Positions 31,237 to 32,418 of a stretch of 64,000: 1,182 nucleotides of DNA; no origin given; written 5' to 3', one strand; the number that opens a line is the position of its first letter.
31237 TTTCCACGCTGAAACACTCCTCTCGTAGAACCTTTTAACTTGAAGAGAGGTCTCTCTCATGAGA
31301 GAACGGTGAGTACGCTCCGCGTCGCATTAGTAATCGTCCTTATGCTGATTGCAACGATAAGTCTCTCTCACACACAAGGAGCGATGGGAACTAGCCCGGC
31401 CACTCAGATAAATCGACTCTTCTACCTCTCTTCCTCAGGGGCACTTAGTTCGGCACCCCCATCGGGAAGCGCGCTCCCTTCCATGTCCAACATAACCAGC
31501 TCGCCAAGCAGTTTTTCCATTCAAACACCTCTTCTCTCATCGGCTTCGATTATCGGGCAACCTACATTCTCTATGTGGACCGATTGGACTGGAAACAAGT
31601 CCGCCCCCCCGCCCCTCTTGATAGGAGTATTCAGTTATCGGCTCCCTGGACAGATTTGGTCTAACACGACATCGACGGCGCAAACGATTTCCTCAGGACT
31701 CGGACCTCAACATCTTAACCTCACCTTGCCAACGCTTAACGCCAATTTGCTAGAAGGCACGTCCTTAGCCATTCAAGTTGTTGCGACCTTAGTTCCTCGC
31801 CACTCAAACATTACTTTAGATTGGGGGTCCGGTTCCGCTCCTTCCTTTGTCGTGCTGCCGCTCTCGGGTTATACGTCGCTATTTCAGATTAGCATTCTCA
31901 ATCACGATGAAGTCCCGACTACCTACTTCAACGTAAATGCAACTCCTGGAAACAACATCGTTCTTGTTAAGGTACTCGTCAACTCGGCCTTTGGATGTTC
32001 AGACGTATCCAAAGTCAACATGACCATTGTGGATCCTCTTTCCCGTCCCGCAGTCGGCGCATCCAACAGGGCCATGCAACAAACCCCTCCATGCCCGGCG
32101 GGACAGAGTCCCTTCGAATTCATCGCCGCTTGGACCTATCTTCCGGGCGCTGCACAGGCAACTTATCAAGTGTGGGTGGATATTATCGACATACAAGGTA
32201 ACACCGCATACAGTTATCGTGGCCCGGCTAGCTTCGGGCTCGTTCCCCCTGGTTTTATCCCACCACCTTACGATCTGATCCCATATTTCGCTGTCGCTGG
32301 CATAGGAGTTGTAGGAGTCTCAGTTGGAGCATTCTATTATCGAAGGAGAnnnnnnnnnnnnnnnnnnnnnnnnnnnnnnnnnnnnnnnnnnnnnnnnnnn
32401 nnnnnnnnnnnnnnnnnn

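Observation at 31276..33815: Convergent, overlapping pair of KaiC/RecA-like ATPases, one fused to a transmembrane/extracellular module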

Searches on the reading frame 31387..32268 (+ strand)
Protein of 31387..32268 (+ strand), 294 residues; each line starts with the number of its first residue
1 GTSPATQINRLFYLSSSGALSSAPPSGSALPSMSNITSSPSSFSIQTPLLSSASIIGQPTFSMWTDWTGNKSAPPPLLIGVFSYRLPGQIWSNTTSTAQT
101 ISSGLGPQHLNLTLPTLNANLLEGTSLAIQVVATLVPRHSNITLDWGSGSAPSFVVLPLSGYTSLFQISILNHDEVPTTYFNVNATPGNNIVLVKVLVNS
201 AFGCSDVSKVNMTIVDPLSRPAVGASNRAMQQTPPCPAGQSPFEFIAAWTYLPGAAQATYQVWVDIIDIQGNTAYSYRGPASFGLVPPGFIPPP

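Call 31: search_protein_representatives(alignment_id=A2)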
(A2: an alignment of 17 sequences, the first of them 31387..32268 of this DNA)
Query: 17 sequences, 294 profile positions. Proteins with E-value up to 0.001 (for the whole library): 150; up to 1e-10: 44; up to 1e-30: 12. The best 150 are listed.
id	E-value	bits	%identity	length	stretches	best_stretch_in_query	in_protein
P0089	5.1e-108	377.2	-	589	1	2-294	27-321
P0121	1.9e-82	293.3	-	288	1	3-238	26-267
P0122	7.4e-77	274.9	-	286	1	3-250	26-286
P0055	4.4e-75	269.0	-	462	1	101-292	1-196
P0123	6.2e-72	258.7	-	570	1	2-290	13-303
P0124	5.8e-70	252.2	-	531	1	3-290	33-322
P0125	5.4e-60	219.5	-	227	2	157-294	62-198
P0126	8.9e-41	156.4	-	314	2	44-205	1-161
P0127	1.5e-35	139.3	-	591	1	8-294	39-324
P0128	9.2e-34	133.4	-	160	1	115-261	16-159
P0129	1.8e-33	132.5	-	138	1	148-279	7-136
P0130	3.9e-31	124.8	-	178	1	52-216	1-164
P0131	1.5e-21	93.3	-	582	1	33-287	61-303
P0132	1.1e-19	87.2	-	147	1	215-290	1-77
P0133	2.6e-19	86.0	-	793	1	22-279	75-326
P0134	3.9e-17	78.8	-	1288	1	23-273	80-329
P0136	5.8e-16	75.0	-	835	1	5-286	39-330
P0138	1.3e-15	73.9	-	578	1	38-271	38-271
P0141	5.6e-15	71.7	-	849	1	32-271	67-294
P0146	4.4e-14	68.8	-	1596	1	40-270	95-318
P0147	5.8e-14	68.4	-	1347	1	12-270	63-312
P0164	1.7e-10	57.0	-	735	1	31-279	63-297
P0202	4.2e-08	49.2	-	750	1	18-270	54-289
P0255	2.1e-04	37.0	-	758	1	32-273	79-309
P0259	3.5e-04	36.3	-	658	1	145-276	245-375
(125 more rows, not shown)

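Call 32: search_protein_families(library=pfam, proteins=[P0133, P0134, P0136, P0141, P0146, P0147, P0131, P0138, P0127, P0123], max_evalue=0.001)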
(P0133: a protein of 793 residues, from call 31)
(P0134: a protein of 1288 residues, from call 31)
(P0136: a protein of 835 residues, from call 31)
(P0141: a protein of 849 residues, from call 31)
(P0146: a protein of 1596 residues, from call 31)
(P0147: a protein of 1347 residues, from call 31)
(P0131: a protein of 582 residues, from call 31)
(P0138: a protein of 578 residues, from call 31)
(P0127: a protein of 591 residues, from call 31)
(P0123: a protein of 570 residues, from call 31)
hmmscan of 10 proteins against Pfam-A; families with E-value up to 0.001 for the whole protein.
P0133 (793 aa): 11 families
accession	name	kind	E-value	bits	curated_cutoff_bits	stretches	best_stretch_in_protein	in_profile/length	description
PF13620.12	CarboxypepD_reg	-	4.2e-25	88.4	32.3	1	675-727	3-57/82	Carboxypeptidase regulatory-like domain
PF17802.7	SpaA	-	2.3e-09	37.7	23.1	0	680-758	10-89/91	Prealbumin-like fold domain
PF17789.7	MG4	-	1.3e-08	35.4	24.7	0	672-715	16-60/95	Macroglobulin domain MG4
PF24107.1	DUF7382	-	2.8e-06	27.6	27.4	0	674-712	22-63/65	Domain of unknown function (DUF7382)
PF02369.22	Big_1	-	3.2e-06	27.6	34.9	0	674-715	21-66/93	Bacterial Ig-like domain (group 1)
PF16640.11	Big_3_5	-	3.8e-05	24.6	35.5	0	672-734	14-78/88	Bacterial Ig-like domain (group 3)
PF17210.9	SdrD_B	-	5e-05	23.9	29.7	0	679-740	17-80/112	SdrD B-like domain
PF11974.14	bMG3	-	0.00013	22.3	34.9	0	681-716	23-59/103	Bacterial alpha-2-macroglobulin MG3 domain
PF07495.19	Y_Y_Y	-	0.0002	21.6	26.6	0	296-318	29-51/65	Y_Y_Y domain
PF24025.1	Ig_DR_A0283-like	-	0.0009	20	27.1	0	673-724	8-62/102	DR_A0283-like, Ig-like domain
PF16967.11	TcfC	-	0.00094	19.1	29.4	0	554-566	39-51/68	E-set like domain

P0134 (1288 aa): 6 families
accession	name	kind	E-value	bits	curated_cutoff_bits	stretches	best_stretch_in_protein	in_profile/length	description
PF13620.12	CarboxypepD_reg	-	6.5e-33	113.4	32.3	0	1179-1229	13-63/82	Carboxypeptidase regulatory-like domain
PF17802.7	SpaA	-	7.4e-14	52.1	23.1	1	1172-1253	7-89/91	Prealbumin-like fold domain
PF11974.14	bMG3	-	3.6e-10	40.1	34.9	0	1180-1214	28-62/103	Bacterial alpha-2-macroglobulin MG3 domain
PF17210.9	SdrD_B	-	5.5e-09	36.6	29.7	1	1176-1244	20-86/112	SdrD B-like domain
PF17789.7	MG4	-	1.2e-06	29.1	24.7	1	345-402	6-63/95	Macroglobulin domain MG4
PF24421.1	Ig_J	-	0.00018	22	29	0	299-337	61-99/104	Tip attachment protein J, Ig-like domain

P0136 (835 aa): 4 families
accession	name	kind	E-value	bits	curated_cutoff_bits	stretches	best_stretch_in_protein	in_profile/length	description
PF13620.12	CarboxypepD_reg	-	1.8e-16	60.7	32.3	1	597-659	5-70/82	Carboxypeptidase regulatory-like domain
PF02369.22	Big_1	-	2e-06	28.3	34.9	0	431-496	22-89/93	Bacterial Ig-like domain (group 1)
PF17802.7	SpaA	-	2e-06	28.3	23.1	0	599-641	8-56/91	Prealbumin-like fold domain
PF13715.12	CarbopepD_reg_2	-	2.9e-05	24.5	32.2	0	598-648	5-55/88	CarboxypepD_reg-like domain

P0141 (849 aa): 7 families
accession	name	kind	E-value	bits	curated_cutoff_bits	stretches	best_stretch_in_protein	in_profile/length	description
PF06745.19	ATPase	-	1.5e-29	103.5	26.6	1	619-845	6-230/231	KaiC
PF24336.1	DUF7504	-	6.2e-11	43.5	27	1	703-801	67-178/179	Family of unknown function (DUF7504)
PF13620.12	CarboxypepD_reg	-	1e-06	29.5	32.3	0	398-470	5-79/82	Carboxypeptidase regulatory-like domain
PF20720.3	nSTAND3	-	1.6e-05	25.1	27.2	1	633-669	18-54/155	Novel STAND NTPase 3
PF24883.2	NPHP3_N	-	4.7e-05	24.1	24.8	1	631-666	21-56/164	Nephrocystin 3, N-terminal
PF13245.12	AAA_19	-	0.00052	20.6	25.1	0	632-669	11-50/134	AAA domain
PF13191.12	AAA_16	-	0.00092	20.2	32.6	0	624-663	19-55/167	AAA ATPase domain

P0146 (1596 aa): 11 families
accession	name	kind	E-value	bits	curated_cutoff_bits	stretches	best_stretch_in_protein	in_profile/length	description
PF13620.12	CarboxypepD_reg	-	8.5e-46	154.7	32.3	1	690-761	6-79/82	Carboxypeptidase regulatory-like domain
PF02369.22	Big_1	-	5.9e-28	97.3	34.9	0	1337-1382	21-66/93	Bacterial Ig-like domain (group 1)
PF17789.7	MG4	-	7.6e-24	84.2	24.7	0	764-803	16-56/95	Macroglobulin domain MG4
PF13715.12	CarbopepD_reg_2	-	2.3e-14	53.6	32.2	0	442-513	4-75/88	CarboxypepD_reg-like domain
PF17802.7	SpaA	-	6.3e-14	52.3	23.1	0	445-489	9-57/91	Prealbumin-like fold domain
PF24107.1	DUF7382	-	1.8e-11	44.2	27.4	0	685-725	21-63/65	Domain of unknown function (DUF7382)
PF11974.14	bMG3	-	6.1e-10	39.4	34.9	0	694-729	24-59/103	Bacterial alpha-2-macroglobulin MG3 domain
PF10670.15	DUF4198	-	9.9e-10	39.3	34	0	1346-1387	157-200/209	Domain of unknown function (DUF4198)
PF00775.27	Dioxygenase_C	-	5.8e-06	26.3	27.3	0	1171-1206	28-63/182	Dioxygenase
PF20598.4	DUF6795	-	8.9e-06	26.4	27.4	0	1015-1062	5-49/103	Domain of unknown function (DUF6795)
PF05688.17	BIg21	-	4e-05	24.5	27.4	0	1175-1201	6-32/109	Bacterial Immunoglobulin-like 21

P0147 (1347 aa): 4 families
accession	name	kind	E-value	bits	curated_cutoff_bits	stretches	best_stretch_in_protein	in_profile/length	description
PF13620.12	CarboxypepD_reg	-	5e-19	68.9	32.3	0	352-403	7-60/82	Carboxypeptidase regulatory-like domain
PF02369.22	Big_1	-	6.8e-17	61.8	34.9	0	678-728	21-74/93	Bacterial Ig-like domain (group 1)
PF17789.7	MG4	-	1.3e-10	41.8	24.7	0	1088-1136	16-64/95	Macroglobulin domain MG4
PF10670.15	DUF4198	-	0.00043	20.9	34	0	517-557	155-199/209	Domain of unknown function (DUF4198)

P0131 (582 aa): 2 families
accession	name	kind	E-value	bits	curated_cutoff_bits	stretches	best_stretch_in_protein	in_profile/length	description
PF06745.19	ATPase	-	4.6e-14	52.8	26.6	1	352-530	8-188/231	KaiC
PF24336.1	DUF7504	-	2.4e-13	51.4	27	1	364-529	2-179/179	Family of unknown function (DUF7504)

P0138 (578 aa): 4 families
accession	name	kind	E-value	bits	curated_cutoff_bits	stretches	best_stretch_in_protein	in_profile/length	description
PF13620.12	CarboxypepD_reg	-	1.1e-11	45.3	32.3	0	385-455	8-78/82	Carboxypeptidase regulatory-like domain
PF13715.12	CarbopepD_reg_2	-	8e-07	29.4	32.2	0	385-458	7-76/88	CarboxypepD_reg-like domain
PF17802.7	SpaA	-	2.5e-06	28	23.1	0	384-431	8-57/91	Prealbumin-like fold domain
PF02369.22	Big_1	-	0.00013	22.5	34.9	0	383-444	25-90/93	Bacterial Ig-like domain (group 1)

P0127 (591 aa): 4 families
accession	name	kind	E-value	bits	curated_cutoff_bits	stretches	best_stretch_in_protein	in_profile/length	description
PF06745.19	ATPase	-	2.3e-36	125.8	26.6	1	361-586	7-230/231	KaiC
PF24336.1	DUF7504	-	6.6e-12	46.7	27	1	374-541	2-178/179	Family of unknown function (DUF7504)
PF14417.12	MEDS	-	6e-05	23.4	29.8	1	396-451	23-81/161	MEDS: MEthanogen/methylotroph, DcmR Sensory domain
PF13481.12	AAA_25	-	0.00026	21.1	27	1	362-445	22-113/195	AAA domain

P0123 (570 aa): 2 families
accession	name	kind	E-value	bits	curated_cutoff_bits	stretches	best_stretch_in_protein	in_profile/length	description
PF06745.19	ATPase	-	7.7e-31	107.7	26.6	1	340-566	9-229/231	KaiC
PF24336.1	DUF7504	-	1.4e-11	45.6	27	1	415-522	58-178/179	Family of unknown function (DUF7504)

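Call 39: find_encoding_contigs(protein=P0141, flank=6000, max_places=2)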
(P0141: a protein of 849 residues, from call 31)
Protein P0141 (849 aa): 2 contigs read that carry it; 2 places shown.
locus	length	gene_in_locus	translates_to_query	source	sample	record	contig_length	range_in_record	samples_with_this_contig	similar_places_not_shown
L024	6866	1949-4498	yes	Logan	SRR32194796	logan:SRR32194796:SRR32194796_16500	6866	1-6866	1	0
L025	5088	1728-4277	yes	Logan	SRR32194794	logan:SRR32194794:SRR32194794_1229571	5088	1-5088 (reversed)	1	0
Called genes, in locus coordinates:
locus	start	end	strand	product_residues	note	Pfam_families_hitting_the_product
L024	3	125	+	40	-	?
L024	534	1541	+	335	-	PF09721:Exosortase_EpsH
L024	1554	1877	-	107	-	PF03551:PadR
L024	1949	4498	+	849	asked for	PF13620:CarboxypepD_reg (faint), PF06745:ATPase, PF20720:nSTAND3 (faint), PF24336:DUF7504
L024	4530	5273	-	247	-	PF03796:DnaB_C (weak), PF06745:ATPase, PF13481:AAA_25 (weak), PF23442:DUF7125 (faint)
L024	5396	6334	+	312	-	PF00150:Cellulase, PF26410:GH5_mannosidase (weak)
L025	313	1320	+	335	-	PF09721:Exosortase_EpsH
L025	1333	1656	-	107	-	PF03551:PadR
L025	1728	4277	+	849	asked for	PF13620:CarboxypepD_reg (faint), PF06745:ATPase, PF20720:nSTAND3 (faint), PF24336:DUF7504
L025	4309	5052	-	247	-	PF03796:DnaB_C (weak), PF06745:ATPase, PF13481:AAA_25 (weak), PF23442:DUF7125 (faint)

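Call 40: find_encoding_contigs(protein=P0202, flank=6000, max_places=2)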
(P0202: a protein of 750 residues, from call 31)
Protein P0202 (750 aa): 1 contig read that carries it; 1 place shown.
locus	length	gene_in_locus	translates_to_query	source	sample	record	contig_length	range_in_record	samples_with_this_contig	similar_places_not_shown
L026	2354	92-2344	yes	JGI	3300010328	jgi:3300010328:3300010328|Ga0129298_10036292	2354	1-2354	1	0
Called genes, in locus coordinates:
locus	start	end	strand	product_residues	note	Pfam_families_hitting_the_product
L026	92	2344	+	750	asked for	PF13620:CarboxypepD_reg (faint), PF06745:ATPase, PF24336:DUF7504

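Call 41: find_encoding_contigs(protein=P0131, flank=6000, max_places=2)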
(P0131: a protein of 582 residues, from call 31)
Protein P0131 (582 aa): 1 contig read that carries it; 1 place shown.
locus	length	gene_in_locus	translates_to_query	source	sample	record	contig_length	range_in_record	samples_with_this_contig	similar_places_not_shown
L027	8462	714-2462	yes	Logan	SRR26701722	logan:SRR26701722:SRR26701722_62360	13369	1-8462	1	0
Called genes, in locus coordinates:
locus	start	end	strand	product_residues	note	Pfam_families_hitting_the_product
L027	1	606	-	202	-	?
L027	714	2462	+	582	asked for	PF06745:ATPase, PF24336:DUF7504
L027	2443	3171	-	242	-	PF13353:Fer4_12, PF04055:Radical_SAM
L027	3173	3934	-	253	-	PF24894:Hexapep_GlmU (faint), PF25247:LbH_GLGC (faint), PF25087:GMPPB_C, PF00132:Hexapep, PF25084:LbH_EIF2B, PF00132:Hexapep, PF14602:Hexapep_2 (weak)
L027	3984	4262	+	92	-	PF02597:ThiS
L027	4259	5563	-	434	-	PF00919:UPF0004, PF04055:Radical_SAM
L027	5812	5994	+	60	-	PF01402:RHH_1 (weak)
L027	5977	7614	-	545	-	PF00133:tRNA-synt_1, PF09334:tRNA-synt_1g, PF00133:tRNA-synt_1 (weak), PF01406:tRNA-synt_1e (weak), PF19303:Anticodon_3, PF08264:Anticodon_1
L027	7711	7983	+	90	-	-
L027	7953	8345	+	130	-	-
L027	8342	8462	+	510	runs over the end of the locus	PF00437:T2SSE, PF27713:UCP018868 (weak)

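Call 42: find_encoding_contigs(protein=P0255, flank=6000, max_places=2)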
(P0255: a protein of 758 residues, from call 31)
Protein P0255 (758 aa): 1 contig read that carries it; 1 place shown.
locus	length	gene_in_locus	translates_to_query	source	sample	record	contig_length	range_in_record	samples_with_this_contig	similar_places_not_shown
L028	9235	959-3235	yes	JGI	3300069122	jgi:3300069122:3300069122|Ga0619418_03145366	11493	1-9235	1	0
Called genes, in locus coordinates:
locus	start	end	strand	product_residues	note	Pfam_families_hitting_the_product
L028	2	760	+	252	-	?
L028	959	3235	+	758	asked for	PF13620:CarboxypepD_reg (weak), PF06745:ATPase, PF24336:DUF7504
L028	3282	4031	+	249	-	PF03796:DnaB_C, PF06745:ATPase, PF13481:AAA_25, PF23442:DUF7125 (weak)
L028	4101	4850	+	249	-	-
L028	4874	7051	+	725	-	PF10131:PTPS_related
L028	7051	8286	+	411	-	PF09594:GT87 (weak)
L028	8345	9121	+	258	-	-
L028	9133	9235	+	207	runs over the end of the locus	-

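Call 43: find_encoding_contigs(protein=P0259, flank=6000, max_places=2)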
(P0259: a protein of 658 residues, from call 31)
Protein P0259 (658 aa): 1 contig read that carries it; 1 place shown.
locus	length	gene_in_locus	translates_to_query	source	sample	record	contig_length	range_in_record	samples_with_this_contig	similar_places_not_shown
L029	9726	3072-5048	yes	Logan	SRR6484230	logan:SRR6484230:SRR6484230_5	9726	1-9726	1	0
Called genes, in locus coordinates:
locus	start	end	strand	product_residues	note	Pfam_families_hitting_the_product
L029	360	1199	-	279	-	-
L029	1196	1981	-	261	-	PF01061:ABC2_membrane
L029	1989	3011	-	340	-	PF00005:ABC_tran, PF13304:AAA_21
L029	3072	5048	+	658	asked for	PF06745:ATPase, PF24336:DUF7504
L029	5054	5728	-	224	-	PF06745:ATPase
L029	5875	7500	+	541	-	-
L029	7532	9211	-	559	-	PF00118:Cpn60_TCP1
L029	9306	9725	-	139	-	?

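Call 44: find_encoding_contigs(protein=P0164, flank=6000, max_places=2)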
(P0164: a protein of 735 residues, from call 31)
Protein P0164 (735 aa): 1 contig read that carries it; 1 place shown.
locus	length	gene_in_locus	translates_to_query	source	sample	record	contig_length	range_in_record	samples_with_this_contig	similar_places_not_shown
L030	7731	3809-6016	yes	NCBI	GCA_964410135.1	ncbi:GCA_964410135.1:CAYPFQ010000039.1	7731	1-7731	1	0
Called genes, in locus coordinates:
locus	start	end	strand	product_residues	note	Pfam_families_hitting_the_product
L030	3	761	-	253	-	?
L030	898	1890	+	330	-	PF09721:Exosortase_EpsH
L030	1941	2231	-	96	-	PF03551:PadR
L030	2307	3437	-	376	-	PF12323:HTH_OrfB_IS605, PF01385:OrfB_IS605, PF07282:Cas12f1-like_TNB (weak)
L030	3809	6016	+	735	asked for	PF13620:CarboxypepD_reg (faint), PF06745:ATPase, PF24336:DUF7504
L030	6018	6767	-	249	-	PF03796:DnaB_C (weak), PF06745:ATPase, PF13481:AAA_25, PF23442:DUF7125 (weak)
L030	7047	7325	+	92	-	PF04014:MazE_antitoxin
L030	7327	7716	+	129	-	PF01850:PIN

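Call 56: list_cluster_members(proteins=[P0164, P0141, P0255, P0259, P0131, P0202, P0134, P0146, P0133, P0127])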
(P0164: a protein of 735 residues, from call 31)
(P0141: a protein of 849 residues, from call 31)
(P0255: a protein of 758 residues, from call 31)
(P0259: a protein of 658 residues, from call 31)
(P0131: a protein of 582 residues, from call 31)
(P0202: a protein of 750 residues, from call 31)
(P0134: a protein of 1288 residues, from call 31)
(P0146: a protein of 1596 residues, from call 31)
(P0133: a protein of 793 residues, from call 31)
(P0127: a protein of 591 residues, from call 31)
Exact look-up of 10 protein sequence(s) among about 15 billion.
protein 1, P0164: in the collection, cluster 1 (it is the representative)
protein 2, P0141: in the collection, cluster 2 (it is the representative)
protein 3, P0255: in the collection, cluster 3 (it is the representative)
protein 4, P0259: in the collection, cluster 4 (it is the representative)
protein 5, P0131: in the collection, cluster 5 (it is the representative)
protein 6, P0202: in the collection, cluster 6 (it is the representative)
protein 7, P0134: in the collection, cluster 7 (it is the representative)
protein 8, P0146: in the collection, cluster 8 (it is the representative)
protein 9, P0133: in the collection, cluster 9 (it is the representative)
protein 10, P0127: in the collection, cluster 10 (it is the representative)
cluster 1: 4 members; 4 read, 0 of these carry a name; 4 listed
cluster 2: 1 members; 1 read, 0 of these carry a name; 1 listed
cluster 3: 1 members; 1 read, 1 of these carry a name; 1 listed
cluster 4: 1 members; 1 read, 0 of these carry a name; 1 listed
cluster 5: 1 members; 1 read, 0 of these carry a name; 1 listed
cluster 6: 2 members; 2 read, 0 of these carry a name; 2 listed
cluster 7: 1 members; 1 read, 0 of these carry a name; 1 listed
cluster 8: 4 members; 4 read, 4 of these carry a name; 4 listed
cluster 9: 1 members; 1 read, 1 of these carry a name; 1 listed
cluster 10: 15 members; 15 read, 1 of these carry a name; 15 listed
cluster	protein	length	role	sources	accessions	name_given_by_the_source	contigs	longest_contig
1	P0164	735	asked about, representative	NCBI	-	-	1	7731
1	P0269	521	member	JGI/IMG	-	-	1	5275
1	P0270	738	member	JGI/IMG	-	-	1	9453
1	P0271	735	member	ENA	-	-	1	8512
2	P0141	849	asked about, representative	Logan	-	-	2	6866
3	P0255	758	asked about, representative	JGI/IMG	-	KaiC/GvpD/RAD55 family RecA-like ATPase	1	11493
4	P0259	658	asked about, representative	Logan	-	-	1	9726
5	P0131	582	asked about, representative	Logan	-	-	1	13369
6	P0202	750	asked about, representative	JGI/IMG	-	-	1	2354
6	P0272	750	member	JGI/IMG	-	-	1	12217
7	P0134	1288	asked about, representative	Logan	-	-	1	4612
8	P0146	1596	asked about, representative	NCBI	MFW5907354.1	MAG: carboxypeptidase-like regulatory domain-containing protein, partial [Candidatus ...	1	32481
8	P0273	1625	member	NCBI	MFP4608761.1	MAG: carboxypeptidase-like regulatory domain-containing protein [Candidatus ...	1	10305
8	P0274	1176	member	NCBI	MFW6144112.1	MAG: carboxypeptidase-like regulatory domain-containing protein, partial [Candidatus ...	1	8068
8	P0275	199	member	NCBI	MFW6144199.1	MAG: hypothetical protein ACOC55_01325, partial [Candidatus Natronoplasma sp.]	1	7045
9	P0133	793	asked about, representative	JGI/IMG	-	hypothetical protein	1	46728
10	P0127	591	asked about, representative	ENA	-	-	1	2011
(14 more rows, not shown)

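Call 57: find_encoding_contigs(protein=P0272, flank=6000, max_places=1)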
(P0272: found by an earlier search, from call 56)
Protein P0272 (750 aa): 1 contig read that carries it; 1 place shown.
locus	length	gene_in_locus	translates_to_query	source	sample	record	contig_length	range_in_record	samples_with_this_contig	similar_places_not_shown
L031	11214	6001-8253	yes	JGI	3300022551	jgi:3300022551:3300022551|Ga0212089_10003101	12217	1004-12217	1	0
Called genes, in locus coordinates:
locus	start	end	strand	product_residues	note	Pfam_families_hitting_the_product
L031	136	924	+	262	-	PF01428:zf-AN1, PF02163:Peptidase_M50 (weak)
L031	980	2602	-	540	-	PF18765:Polbeta (faint), PF01636:APH (faint)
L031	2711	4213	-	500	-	-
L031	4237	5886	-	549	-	PF13506:Glyco_transf_21, PF00535:Glycos_transf_2, PF13641:Glyco_tranf_2_3, PF13632:Glyco_trans_2_3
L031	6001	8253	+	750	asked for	PF13620:CarboxypepD_reg (faint), PF06745:ATPase, PF24336:DUF7504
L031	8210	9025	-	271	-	PF13481:AAA_25 (weak), PF03796:DnaB_C (weak), PF06745:ATPase, PF23442:DUF7125 (weak), PF07088:GvpD_P-loop (weak)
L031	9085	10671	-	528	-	-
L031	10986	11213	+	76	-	?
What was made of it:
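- B orthologues (56-61% id) are adjacent to A-type genes in different neighbourhoods: L024/25, L028, L029, L030, L031 (calls 39-44, 57).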
